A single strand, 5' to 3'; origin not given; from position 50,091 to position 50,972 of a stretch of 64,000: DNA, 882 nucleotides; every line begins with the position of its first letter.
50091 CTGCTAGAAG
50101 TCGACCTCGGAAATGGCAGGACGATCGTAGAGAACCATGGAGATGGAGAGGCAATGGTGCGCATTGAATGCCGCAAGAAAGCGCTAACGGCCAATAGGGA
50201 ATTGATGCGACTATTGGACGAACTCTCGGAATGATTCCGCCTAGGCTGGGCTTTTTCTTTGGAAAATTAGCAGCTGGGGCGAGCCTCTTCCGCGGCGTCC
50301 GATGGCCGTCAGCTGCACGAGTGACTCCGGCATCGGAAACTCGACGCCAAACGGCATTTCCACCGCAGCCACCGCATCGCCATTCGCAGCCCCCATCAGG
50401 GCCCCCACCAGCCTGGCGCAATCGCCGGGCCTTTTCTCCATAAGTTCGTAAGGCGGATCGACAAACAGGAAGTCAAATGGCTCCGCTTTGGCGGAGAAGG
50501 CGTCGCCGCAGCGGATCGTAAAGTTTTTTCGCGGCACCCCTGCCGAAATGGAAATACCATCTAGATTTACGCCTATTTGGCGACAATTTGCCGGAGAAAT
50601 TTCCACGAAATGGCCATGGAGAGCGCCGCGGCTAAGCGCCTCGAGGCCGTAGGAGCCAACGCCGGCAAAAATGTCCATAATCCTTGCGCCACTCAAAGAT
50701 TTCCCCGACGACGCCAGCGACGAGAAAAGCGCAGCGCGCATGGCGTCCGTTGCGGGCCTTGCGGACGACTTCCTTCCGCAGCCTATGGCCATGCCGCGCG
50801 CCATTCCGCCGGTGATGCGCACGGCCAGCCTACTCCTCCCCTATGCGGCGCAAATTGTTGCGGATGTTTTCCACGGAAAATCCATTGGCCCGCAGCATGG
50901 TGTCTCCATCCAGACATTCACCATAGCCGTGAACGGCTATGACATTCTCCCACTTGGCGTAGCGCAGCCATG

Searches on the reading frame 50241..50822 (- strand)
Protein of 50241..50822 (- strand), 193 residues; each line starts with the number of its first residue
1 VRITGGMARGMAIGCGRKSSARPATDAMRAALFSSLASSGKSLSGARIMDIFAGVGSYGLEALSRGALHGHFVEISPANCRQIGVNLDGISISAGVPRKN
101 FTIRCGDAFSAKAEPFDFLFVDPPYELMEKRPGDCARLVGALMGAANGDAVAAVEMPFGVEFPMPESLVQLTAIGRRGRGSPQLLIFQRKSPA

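Call 6: search_protein_families(library=pfam, proteins=[window:50241-50822:-], max_evalue=0.001)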
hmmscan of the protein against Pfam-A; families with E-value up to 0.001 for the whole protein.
window:50241-50822:- (193 aa): 1 family
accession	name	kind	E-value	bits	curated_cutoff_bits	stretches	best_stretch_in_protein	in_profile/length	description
PF03602.21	Cons_hypoth95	-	4.9e-27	95.2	24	1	1-181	1-175/182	Conserved hypothetical protein 95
